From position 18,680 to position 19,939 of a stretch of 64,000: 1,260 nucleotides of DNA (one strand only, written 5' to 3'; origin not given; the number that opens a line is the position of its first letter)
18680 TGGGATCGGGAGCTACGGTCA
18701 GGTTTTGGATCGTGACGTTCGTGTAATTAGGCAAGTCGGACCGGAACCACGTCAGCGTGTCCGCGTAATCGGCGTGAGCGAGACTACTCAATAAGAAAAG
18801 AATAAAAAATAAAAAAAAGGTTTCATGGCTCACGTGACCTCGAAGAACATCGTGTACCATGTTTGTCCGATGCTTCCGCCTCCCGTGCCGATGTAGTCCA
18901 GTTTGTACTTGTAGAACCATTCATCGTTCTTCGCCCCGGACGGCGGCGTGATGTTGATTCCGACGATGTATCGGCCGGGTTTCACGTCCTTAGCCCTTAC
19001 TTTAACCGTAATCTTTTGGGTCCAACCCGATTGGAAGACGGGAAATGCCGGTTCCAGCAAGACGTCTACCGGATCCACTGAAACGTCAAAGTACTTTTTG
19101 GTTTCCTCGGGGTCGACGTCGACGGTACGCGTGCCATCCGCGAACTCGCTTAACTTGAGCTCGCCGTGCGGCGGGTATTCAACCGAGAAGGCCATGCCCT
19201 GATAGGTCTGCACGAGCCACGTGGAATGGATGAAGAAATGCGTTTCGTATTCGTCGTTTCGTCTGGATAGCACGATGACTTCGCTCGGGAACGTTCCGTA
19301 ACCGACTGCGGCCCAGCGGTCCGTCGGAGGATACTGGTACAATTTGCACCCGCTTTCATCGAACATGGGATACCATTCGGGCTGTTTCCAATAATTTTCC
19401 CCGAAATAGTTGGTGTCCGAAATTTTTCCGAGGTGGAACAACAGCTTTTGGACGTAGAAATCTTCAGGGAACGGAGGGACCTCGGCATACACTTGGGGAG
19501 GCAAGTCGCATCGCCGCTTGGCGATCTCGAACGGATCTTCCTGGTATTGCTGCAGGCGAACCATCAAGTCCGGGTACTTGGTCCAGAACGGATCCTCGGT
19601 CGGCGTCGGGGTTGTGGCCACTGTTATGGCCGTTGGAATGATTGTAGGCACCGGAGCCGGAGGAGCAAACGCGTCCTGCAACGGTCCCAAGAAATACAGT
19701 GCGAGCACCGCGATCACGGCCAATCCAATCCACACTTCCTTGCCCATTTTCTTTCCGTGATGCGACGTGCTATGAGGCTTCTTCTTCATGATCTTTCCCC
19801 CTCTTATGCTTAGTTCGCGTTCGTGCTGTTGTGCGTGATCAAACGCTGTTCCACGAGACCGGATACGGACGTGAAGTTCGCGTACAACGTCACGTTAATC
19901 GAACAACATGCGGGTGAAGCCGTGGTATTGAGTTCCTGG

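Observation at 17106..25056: Four consecutive secreted or surface proteins including a 1519-aa beta-helix giant: surface-layer or adhesion island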

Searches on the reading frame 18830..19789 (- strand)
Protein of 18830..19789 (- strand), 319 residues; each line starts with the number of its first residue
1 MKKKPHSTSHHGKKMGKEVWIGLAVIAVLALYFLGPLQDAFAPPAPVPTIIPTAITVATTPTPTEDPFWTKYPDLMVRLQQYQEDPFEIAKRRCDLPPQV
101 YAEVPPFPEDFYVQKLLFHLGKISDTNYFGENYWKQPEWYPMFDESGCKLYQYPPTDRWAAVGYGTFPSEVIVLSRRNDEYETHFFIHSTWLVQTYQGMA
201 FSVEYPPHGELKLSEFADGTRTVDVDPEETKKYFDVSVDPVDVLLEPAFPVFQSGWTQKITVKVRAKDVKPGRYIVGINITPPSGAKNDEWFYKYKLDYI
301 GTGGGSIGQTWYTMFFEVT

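Call 3: search_protein_families(library=pfam, proteins=[window:18830-19789:-], max_evalue=1)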
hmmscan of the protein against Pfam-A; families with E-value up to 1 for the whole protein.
window:18830-19789:- (319 aa): 0 families

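Call 4: search_protein_families(library=ncbifam, proteins=[window:18830-19789:-], max_evalue=1)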
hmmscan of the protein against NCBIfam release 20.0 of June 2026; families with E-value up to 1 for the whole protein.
window:18830-19789:- (319 aa): 0 families

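Call 29: find_homologous_proteins(query=A1, max_evalue=0.01)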
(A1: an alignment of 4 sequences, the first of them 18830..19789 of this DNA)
Query A1 (4 sequences) (319 aa, profile of the alignment): 39 proteins with E <= 0.01 among 6722 candidates.
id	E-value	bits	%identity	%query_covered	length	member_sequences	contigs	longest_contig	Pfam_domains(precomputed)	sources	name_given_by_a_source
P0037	1.1e-182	624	64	90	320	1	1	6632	-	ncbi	-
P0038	1.5e-180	617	57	99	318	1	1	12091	-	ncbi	ncbi:MAG: hypothetical protein V1787_02990 [Candidatus Micrarchaeota archaeon]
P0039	2.4e-178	610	100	100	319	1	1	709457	-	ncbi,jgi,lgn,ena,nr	ncbi:hypothetical protein KJ765_04200 [Candidatus Micrarchaeota archaeon]|nr:hypothetical protein [C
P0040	4.9e-164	563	63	89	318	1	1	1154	-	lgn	-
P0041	4.1e-155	534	45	93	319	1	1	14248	-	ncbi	ncbi:MAG: hypothetical protein V1835_06165 [Candidatus Micrarchaeota archaeon]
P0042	8.9e-131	454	58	93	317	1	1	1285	-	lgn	-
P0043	1.8e-123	430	41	93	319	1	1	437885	-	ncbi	-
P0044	8.1e-118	411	43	95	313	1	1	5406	-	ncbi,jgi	jgi:hypothetical protein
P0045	1.5e-112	394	45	85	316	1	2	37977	-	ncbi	ncbi:MAG: hypothetical protein ABIG96_00685 [Candidatus Micrarchaeota archaeon]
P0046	1.3e-109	384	40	96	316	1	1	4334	-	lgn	-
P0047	8.2e-101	355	46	83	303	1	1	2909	-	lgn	-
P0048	4.9e-98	346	44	96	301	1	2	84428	-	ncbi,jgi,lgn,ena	-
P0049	2.1e-97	344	47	78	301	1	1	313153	-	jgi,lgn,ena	-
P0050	3.7e-95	337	42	96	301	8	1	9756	-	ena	-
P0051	9.9e-95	335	46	93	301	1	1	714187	-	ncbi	ncbi:MAG: hypothetical protein QXR53_02985 [Candidatus Norongarragalinales archaeon]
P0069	2.7e-40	157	32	69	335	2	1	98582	-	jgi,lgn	jgi:hypothetical protein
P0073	3.2e-20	91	26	61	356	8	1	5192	-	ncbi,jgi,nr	ncbi:hypothetical protein DRN52_03380 [Thermococci archaeon]|nr:MAG: hypothetical protein DRN52_0338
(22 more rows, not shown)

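Call 30: find_encoding_contigs(protein=P0073, flank=10000, max_places=3)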
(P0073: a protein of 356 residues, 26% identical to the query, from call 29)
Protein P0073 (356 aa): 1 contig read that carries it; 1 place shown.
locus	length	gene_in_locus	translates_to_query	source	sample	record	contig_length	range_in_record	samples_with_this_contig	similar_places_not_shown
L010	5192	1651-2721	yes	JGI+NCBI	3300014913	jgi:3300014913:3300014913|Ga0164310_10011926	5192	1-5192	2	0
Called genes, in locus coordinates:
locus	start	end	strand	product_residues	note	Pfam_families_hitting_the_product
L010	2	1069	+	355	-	?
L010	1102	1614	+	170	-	-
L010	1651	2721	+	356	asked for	-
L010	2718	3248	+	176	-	-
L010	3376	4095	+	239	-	-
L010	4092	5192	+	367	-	?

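Call 31: find_encoding_contigs(protein=P0069, flank=10000, max_places=2)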
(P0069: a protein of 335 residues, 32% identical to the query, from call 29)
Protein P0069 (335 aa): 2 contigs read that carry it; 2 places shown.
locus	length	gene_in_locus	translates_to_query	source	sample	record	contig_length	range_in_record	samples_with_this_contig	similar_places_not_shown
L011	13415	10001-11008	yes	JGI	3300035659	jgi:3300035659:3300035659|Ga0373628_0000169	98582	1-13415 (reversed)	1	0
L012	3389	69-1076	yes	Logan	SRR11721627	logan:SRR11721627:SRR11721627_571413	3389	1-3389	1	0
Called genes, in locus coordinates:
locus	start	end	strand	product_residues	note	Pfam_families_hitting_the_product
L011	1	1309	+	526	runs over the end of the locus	PF02463:SMC_N, PF13555:AAA_29 (faint), PF00005:ABC_tran, PF01926:MMR_HSR1 (faint), PF13401:AAA_22 (faint), PF13304:AAA_21 (weak), PF12848:ABC_tran_Xtn, PF00005:ABC_tran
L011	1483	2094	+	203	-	-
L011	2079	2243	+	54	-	PF26477:DUF8150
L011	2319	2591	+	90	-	-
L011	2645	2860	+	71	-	-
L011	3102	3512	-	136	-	PF10130:PIN_2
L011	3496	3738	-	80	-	PF26688:RHH_12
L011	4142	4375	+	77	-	-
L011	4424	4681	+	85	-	-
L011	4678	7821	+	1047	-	PF13115:YtkA (faint), PF14524:Wzt_C (faint), PF01835:MG2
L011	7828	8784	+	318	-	-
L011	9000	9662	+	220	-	-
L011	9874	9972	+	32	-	-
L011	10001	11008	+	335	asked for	-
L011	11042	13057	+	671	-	-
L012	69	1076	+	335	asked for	-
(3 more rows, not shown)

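Call 44: predict_structure(alignment_id=A4)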
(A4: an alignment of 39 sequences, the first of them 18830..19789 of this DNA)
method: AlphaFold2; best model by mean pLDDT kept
length: 319 residues; sequences in the alignment: 39
mean_pLDDT: 86.3   pTM: 0.71
mean pLDDT of the five models: 86.3, 86.0, 85.0, 84.3, 83.9
residues with pLDDT >= 90: 203; 70-90: 61; 50-70: 35; < 50: 20
segments of 3 or more residues with pLDDT < 50: 1-4, 9-12, 52-61
pLDDT, mean of each block of 10 residues (from residue 1): 47 63 87 75 62 45 63 75 62 92 95 90 89 97 94 93 95 96 97 97 97 94 98 98 98 98 98 97 97 97 81 96
secondary structure, 60 per line:
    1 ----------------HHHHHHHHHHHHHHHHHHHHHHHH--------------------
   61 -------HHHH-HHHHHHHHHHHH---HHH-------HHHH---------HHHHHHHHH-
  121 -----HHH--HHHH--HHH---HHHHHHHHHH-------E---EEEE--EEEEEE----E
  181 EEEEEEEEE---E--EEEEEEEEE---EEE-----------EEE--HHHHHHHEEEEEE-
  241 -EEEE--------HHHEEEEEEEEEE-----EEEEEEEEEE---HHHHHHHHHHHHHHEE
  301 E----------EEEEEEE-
elements in order: H17-40 H68-71 H73-84 H98-101 H111-119 H131-134 H143-152 E164-167 E170-175 E180-189 E196-204 E208-210 E222-224 H227-233 E234-239 E242-245 E257-266 E272-281 H285-298 E299-301 E312-318

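Call 50: search_solved_structures(query=A4, max_evalue=10)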
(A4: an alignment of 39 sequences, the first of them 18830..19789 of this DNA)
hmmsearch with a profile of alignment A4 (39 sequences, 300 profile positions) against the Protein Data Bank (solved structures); distinct sequences matched with E-value up to 10: 4.
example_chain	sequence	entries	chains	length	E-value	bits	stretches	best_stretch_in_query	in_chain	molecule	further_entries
3vac_A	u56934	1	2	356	0.12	14.7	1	232-279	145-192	CFA/I fimbrial subunit E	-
2hb0_A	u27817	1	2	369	0.22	13.8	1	235-279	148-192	CFA/I fimbrial subunit E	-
6k73_C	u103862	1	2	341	0.29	13.4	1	235-279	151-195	CFA/I fimbrial subunit E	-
3f83_A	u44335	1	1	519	0.46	12.8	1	235-279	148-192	Fusion of the minor pilin CfaE and major pilin CfaB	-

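Call 62: search_protein_representatives(alignment_id=A4)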
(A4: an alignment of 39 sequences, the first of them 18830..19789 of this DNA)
Query: 39 sequences, 300 profile positions. Proteins with E-value up to 0.001 (for the whole library): 435; up to 1e-10: 411; up to 1e-30: 273. The best 150 are listed.
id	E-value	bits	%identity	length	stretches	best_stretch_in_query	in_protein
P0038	1.1e-113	395.8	-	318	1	10-300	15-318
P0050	9.2e-112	389.4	-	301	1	10-300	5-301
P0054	3.2e-106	371.2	-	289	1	12-299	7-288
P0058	1.1e-103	362.9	-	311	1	10-300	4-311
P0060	3.3e-102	358.1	-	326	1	7-299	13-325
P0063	1.0e-98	346.6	-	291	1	1-299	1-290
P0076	6.2e-96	337.5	-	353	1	10-300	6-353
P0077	1.7e-94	332.7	-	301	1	10-300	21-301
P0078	8.6e-89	314.0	-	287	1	45-299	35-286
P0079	8.0e-88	310.8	-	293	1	66-300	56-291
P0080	2.0e-83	296.4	-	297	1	1-299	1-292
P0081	9.1e-83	294.2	-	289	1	18-299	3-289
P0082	8.3e-81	287.8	-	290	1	8-299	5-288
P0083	8.1e-80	284.5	-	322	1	11-299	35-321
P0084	1.6e-79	283.6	-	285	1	74-299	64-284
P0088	2.7e-73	263.1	-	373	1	2-299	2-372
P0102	1.4e-63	231.2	-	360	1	16-300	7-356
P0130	1.7e-57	211.3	-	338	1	75-285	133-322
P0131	2.4e-57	210.8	-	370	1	17-299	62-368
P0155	4.3e-54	200.1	-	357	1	11-296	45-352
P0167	5.5e-52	193.1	-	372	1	14-299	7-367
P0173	1.2e-50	188.7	-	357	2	128-299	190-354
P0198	2.0e-47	178.2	-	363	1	16-296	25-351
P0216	9.6e-46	172.7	-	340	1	9-299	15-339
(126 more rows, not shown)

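Call 64: list_cluster_members(proteins=[P0076, P0088, P0102, P0130, P0131, P0155, P0167, P0173, P0198, P0216])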
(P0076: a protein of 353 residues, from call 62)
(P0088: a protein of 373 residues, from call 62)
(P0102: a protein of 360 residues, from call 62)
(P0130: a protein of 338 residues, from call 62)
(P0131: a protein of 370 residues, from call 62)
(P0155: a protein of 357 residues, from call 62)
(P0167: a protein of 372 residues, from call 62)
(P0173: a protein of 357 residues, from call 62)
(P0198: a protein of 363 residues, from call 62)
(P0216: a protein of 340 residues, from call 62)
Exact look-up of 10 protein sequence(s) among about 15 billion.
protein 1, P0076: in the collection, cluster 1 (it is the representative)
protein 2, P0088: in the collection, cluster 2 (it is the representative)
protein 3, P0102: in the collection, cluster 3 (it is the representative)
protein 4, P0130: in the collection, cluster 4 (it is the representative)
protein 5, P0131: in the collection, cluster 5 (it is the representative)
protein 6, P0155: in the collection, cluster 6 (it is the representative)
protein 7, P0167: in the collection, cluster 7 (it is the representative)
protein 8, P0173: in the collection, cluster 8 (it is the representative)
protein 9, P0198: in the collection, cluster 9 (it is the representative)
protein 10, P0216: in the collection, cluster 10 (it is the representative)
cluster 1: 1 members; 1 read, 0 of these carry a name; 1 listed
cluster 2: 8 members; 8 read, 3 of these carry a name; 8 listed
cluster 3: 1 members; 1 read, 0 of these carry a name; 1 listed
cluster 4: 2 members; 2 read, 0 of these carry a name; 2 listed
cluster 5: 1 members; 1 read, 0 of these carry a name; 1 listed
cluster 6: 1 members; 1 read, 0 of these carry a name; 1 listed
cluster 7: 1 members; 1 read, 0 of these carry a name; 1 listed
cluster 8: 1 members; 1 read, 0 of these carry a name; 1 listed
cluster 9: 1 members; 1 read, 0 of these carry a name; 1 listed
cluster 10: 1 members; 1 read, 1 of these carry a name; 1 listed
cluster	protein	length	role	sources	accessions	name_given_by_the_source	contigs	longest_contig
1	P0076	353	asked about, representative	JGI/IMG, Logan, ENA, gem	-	-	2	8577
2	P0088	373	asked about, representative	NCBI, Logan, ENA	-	-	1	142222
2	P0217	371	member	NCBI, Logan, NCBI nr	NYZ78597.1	hypothetical protein H0N99_00440 [Candidatus Micrarchaeota archaeon] | hypothetical protein [Candidatus Micrarchaeota archaeon]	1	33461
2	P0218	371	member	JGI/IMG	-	hypothetical protein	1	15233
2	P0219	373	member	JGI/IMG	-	hypothetical protein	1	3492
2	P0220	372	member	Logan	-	-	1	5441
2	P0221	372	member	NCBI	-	-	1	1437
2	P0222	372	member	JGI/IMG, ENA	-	-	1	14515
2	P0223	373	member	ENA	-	-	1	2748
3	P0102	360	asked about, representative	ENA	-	-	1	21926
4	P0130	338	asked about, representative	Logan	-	-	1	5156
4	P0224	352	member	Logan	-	-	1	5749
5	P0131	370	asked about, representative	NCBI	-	-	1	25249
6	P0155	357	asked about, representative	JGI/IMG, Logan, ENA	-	-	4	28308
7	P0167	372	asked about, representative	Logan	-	-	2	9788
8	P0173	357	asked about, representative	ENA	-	-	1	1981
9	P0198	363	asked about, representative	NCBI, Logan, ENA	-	-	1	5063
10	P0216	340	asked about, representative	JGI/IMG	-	hypothetical protein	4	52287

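Call 65: find_related_loci(query=A4, collection=genome_contigs, flank=8000)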
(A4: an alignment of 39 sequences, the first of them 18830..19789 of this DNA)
Query A4 (319 aa) in genome_contigs; peptide patterns used: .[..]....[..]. (x = any residue, [..] = any of these).
40 stretches matched a pattern; 35 encode a relative of the query (tblastn E <= 1e-3); 34 distinct loci.
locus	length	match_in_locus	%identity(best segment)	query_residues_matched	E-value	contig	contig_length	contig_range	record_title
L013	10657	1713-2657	57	4-318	4e-124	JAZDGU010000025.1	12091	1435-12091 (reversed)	MAG: Candidatus Micrarchaeota archaeon isolate MEGAHIT-group-0.283 k141_9851541, whole genome shotgun sequence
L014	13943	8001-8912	45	21-318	6e-82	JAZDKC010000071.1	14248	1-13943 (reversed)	MAG: Candidatus Micrarchaeota archaeon isolate MEGAHIT-group-0.512 k141_12309826, whole genome shotgun sequence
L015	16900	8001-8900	41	22-318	3e-79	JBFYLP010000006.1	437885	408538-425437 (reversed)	MAG: Candidatus Micrarchaeota archaeon isolate PPR_0039 k121_6668294, whole genome shotgun sequence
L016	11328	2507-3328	45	49-318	5e-79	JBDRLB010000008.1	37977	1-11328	MAG: Candidatus Micrarchaeota archaeon isolate MEGAHIT-group-1.75 k141_79839, whole genome shotgun sequence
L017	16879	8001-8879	46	22-319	5e-76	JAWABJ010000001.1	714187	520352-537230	MAG: Candidatus Norongarragalinales archaeon isolate JZ-4_201803_bins_88 JZ-4_201803_bins_88_scaffold_1, whole genome sh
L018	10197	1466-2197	47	46-299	2e-71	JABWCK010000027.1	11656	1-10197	MAG: Candidatus Micrarchaeota archaeon isolate MAG_54 scaffold_6484, whole genome shotgun sequence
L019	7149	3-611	48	119-319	2e-63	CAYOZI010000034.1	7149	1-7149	MAG TPA_asm: Candidatus Micrarchaeota archaeon isolate SRP050083_co2_24 genome assembly, contig: NODE_9197_length_7149_c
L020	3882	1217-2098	38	22-318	6e-61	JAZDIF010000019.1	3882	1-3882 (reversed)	MAG: Candidatus Micrarchaeota archaeon isolate MEGAHIT-group-0.386 k141_192565, whole genome shotgun sequence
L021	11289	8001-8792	39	24-300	2e-58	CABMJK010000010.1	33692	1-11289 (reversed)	uncultured archaeon isolate LFW-281_7 genome assembly, contig: LFW2817_18, whole genome shotgun sequence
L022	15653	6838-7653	38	16-300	1e-53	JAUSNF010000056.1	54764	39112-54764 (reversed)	MAG: Candidatus Burarchaeum sp. isolate E19_metabat.bin.22 E19_k141_280778, whole genome shotgun sequence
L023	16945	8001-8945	33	15-319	2e-45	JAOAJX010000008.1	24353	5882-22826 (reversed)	MAG: Candidatus Iainarchaeum archaeon isolate SKW289 NODE_8_length_24353_cov_8.006303, whole genome shotgun sequence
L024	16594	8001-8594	39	100-291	1e-43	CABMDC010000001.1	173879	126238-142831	uncultured archaeon isolate LFW-121_3 genome assembly, contig: LFW1213_1, whole genome shotgun sequence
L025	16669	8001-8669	35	96-318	4e-43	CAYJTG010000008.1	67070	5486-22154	MAG TPA_asm: uncultured archaeon isolate ERP125453_co1_24 genome assembly, contig: NODE_248_length_67070_cov_19.734776,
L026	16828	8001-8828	33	41-318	1e-42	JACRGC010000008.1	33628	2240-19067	MAG: Candidatus Micrarchaeota archaeon isolate NC_groundwater_1741_Pr3_B-0.1um_42_19 SR-2_scaffold_141_2282896, whole ge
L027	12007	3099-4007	31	16-318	1e-42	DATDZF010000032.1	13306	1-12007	MAG TPA_asm: Candidatus Norongarragalinales archaeon isolate SMAG_U8185 k141_50774, whole genome shotgun sequence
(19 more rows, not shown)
